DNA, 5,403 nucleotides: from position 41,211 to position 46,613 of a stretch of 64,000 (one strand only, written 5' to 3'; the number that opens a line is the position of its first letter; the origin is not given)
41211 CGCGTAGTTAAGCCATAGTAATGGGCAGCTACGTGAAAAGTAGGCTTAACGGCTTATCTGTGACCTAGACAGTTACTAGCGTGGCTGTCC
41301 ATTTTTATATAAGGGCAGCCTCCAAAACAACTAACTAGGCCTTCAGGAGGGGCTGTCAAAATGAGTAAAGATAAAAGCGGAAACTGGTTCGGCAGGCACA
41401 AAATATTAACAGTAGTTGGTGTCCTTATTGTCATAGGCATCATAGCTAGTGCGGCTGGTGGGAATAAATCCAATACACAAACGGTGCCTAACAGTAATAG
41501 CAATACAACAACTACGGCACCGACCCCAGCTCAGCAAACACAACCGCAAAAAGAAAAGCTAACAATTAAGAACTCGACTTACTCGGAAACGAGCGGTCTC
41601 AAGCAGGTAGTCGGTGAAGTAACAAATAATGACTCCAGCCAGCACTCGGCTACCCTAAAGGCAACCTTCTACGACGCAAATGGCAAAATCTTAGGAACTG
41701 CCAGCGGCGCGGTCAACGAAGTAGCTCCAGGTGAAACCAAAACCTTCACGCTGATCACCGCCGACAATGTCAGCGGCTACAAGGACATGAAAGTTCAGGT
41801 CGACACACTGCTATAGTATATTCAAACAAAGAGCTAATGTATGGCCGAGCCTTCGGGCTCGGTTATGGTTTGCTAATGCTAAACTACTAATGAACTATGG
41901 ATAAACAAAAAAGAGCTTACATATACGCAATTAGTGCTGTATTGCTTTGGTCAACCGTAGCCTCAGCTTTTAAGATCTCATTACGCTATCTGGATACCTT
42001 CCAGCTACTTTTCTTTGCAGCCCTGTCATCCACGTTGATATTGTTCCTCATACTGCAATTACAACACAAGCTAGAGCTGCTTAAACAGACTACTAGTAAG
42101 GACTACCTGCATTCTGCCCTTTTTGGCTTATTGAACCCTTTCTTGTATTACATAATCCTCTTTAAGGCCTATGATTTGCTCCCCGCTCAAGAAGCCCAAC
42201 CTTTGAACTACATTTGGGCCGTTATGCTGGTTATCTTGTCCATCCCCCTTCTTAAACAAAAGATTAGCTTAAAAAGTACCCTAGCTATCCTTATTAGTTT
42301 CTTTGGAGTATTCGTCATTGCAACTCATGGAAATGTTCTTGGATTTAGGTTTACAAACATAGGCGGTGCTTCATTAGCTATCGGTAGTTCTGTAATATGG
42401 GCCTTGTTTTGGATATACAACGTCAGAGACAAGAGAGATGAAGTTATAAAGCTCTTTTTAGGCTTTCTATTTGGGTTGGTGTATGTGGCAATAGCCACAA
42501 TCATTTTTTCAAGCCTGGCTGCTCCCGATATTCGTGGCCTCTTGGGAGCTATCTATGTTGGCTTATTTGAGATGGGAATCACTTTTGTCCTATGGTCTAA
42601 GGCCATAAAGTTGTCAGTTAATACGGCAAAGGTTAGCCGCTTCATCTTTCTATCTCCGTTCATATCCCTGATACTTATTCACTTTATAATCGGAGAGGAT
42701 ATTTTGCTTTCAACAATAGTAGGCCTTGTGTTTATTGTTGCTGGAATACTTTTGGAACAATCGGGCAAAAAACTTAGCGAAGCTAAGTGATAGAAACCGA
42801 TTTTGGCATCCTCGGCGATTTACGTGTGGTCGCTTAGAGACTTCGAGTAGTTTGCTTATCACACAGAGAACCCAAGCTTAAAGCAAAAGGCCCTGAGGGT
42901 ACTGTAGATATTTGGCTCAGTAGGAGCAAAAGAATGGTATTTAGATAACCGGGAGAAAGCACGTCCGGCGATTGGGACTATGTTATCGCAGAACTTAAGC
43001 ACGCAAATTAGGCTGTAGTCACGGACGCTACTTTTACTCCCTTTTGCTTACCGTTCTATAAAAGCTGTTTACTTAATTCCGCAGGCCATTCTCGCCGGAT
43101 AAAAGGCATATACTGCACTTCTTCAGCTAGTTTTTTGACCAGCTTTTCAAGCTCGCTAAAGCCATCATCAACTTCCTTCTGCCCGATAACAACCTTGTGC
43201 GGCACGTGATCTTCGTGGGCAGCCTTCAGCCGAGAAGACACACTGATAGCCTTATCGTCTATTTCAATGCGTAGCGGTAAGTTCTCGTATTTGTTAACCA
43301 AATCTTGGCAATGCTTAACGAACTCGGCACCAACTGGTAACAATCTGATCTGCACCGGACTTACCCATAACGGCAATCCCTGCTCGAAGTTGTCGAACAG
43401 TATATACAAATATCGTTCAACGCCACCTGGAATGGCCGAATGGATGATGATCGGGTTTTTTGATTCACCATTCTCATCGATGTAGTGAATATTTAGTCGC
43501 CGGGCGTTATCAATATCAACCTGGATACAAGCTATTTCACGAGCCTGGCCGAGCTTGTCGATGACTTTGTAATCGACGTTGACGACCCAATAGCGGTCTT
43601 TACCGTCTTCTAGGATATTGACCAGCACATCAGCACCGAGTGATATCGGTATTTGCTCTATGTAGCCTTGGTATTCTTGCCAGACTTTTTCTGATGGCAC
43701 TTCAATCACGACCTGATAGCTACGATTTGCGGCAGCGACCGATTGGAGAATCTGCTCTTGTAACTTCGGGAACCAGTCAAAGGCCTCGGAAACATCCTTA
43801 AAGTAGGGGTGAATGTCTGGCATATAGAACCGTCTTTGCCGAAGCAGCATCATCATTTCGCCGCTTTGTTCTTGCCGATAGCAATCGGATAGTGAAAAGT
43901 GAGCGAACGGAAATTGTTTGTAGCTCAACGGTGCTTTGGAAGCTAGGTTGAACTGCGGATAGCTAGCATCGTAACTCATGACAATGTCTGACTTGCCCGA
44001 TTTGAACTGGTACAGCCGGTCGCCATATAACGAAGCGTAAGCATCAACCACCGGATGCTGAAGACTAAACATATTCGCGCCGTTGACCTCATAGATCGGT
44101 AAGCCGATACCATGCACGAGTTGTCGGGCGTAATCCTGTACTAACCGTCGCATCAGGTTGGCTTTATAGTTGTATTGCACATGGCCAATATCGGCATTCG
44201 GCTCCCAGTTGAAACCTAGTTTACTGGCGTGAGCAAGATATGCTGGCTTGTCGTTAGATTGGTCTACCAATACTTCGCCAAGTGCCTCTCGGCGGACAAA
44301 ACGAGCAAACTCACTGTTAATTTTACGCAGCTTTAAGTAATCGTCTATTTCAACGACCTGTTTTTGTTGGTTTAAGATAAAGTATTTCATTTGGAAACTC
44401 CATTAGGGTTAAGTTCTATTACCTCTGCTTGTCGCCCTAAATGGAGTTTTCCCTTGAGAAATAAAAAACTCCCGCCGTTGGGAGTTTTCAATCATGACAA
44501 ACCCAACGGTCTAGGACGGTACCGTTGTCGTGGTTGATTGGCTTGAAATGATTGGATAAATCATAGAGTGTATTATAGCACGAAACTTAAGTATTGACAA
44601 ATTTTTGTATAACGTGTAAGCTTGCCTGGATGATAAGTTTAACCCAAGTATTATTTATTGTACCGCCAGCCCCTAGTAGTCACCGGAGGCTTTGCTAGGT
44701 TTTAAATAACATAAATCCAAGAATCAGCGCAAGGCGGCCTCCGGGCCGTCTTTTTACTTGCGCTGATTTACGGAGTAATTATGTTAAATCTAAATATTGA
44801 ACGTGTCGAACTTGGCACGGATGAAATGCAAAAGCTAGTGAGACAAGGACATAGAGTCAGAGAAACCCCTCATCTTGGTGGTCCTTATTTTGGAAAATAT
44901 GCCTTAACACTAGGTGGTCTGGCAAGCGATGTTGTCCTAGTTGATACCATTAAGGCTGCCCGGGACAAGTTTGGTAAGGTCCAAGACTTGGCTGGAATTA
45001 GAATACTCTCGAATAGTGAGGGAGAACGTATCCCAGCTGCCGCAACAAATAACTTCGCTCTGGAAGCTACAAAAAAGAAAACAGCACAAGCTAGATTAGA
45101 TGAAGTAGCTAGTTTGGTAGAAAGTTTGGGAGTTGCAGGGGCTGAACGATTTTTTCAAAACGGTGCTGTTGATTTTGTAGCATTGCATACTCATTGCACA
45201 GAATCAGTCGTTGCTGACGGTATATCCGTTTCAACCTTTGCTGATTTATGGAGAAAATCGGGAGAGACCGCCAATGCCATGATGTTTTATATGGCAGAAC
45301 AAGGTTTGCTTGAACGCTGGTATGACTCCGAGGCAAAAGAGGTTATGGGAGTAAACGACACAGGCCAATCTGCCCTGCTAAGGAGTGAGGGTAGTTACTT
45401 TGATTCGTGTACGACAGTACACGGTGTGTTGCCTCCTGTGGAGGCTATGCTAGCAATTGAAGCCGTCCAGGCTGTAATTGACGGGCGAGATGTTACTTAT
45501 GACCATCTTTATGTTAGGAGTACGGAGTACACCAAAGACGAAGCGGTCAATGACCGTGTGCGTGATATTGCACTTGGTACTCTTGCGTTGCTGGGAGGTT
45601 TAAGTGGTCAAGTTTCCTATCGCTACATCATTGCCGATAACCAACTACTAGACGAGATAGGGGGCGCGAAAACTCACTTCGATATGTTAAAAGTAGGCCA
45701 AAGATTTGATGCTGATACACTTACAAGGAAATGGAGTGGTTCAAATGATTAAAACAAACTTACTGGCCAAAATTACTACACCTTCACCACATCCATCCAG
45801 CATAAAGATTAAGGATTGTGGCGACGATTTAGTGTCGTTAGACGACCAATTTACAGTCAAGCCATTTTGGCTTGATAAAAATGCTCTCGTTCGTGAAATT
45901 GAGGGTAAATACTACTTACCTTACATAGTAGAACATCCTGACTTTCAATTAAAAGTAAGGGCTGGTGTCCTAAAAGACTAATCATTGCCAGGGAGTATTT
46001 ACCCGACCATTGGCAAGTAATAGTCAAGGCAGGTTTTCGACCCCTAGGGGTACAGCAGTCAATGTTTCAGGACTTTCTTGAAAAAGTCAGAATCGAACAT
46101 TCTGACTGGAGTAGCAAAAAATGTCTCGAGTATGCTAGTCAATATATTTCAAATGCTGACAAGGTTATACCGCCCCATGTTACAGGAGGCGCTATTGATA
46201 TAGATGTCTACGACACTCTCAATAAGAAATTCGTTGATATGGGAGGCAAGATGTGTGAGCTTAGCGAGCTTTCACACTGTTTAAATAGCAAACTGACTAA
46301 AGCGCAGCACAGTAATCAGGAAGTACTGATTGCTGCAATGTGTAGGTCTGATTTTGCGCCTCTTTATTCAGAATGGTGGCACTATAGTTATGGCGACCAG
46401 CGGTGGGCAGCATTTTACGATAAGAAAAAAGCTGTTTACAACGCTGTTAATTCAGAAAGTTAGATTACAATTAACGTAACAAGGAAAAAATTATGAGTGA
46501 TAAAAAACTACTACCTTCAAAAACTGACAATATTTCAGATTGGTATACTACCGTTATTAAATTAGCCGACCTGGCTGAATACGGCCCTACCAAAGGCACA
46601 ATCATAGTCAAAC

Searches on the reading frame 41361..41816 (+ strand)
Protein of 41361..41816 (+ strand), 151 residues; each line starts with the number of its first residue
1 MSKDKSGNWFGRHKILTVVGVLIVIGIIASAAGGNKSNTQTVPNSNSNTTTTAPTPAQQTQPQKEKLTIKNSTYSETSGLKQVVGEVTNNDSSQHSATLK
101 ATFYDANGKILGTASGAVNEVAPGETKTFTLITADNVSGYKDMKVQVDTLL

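Call 15: search_protein_families(library=pfam, proteins=[window:41361-41816:+], max_evalue=0.001)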
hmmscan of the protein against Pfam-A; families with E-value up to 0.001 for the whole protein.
window:41361-41816:+ (151 aa): 1 family
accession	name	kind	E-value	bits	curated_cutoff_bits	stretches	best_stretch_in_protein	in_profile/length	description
PF07233.18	DUF1425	-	0.0004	20.7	28.3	1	63-147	10-94/96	Protein of unknown function (DUF1425)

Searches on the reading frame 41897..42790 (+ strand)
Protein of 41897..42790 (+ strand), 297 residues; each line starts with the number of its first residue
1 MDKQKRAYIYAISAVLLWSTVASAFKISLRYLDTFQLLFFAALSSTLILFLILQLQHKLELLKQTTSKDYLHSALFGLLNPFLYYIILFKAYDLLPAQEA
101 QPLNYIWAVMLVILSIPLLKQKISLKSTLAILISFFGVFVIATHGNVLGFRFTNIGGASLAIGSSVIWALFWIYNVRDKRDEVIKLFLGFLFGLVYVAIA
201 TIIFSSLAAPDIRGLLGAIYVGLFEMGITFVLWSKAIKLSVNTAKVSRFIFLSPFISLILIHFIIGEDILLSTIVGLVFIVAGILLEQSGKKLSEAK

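Call 15: search_protein_families(library=pfam, proteins=[window:41897-42790:+], max_evalue=0.001)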
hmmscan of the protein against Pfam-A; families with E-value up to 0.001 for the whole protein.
window:41897-42790:+ (297 aa): 2 families
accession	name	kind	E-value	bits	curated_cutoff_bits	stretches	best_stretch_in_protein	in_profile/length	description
PF00892.27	EamA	-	2.9e-33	115.5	28.2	2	6-142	2-134/135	EamA-like transporter family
PF02487.23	CLN3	-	0.00066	19.3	31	1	75-163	5-97/395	CLN3 protein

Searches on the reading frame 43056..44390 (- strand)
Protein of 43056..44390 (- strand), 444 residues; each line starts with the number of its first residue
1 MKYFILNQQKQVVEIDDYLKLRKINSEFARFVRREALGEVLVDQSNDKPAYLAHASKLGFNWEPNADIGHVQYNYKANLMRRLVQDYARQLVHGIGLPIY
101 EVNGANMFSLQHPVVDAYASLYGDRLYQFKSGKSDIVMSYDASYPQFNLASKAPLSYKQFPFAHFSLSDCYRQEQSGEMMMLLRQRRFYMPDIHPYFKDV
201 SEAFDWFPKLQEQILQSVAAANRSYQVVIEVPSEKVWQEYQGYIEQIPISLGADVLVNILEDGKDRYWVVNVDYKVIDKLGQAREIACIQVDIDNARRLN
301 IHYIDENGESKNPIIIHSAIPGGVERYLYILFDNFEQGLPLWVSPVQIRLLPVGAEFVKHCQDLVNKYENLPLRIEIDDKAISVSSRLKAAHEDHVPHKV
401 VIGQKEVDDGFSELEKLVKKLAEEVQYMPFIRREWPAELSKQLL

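Call 3: search_protein_families(library=pfam, proteins=[window:43056-44390:-], max_evalue=0.01)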
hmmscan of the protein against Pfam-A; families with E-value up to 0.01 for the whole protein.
window:43056-44390:- (444 aa): 2 families
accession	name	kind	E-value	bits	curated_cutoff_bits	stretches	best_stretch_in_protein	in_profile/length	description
PF00587.30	tRNA-synt_2b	-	9.3e-17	62.1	29.3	1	151-334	26-178/179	tRNA synthetase class II core domain (G, H, P, S and T)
PF03129.25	HGTP_anticodon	-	7.1e-08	32.9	21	1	347-424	1-81/94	Anticodon binding domain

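Call 9: search_protein_families(library=ncbifam, proteins=[window:43056-44390:-], max_evalue=0.001)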
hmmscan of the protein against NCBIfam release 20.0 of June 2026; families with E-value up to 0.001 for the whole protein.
window:43056-44390:- (444 aa): 7 families
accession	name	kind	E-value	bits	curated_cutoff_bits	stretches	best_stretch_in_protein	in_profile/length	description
NF003068.0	PRK03991.1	equivalog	2.6e-108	363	484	1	2-442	155-609/613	threonine--tRNA ligase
TIGR00418.1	thrS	equivalog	1.1e-64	219.4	383.65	1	60-409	183-536/565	threonine--tRNA ligase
NF011500.0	PRK14938.1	equivalog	3.8e-13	49.2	362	1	324-409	251-338/387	Ser-tRNA(Thr) hydrolase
NF006625.0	PRK09194.1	equivalog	1.9e-08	33.7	558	1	296-427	416-551/559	proline--tRNA ligase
TIGR00442.1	hisS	equivalog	3.5e-06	26.3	286.75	1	340-425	320-404/406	histidine--tRNA ligase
TIGR00408.1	proS_fam_I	equivalog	4.3e-05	22.6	437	0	333-410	270-353/475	proline--tRNA ligase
NF008979.1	PRK12325.1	exception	5.8e-05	22.1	550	0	340-428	339-430/437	proline--tRNA ligase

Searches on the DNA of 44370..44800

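Call 60: search_rna_families(source=window, start=44370, end=44800, threshold=evalue, max_evalue=1, show_alignments=1)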
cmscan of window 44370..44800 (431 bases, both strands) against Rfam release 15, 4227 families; matches with E-value up to 1: 0.
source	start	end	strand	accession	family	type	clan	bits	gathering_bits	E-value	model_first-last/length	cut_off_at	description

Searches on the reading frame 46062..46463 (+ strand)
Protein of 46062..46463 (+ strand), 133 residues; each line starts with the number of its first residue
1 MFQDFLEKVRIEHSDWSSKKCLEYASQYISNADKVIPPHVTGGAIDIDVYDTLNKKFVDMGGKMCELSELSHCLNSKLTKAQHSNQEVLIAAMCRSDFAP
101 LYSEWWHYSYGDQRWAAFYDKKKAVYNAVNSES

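Call 3: search_protein_families(library=pfam, proteins=[window:46062-46463:+], max_evalue=0.01)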
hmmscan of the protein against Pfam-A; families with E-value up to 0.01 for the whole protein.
window:46062-46463:+ (133 aa): 1 family
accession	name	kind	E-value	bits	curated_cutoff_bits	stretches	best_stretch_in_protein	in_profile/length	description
PF01427.22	Peptidase_M15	-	1.2e-14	55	27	1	30-119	103-189/199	D-ala-D-ala dipeptidase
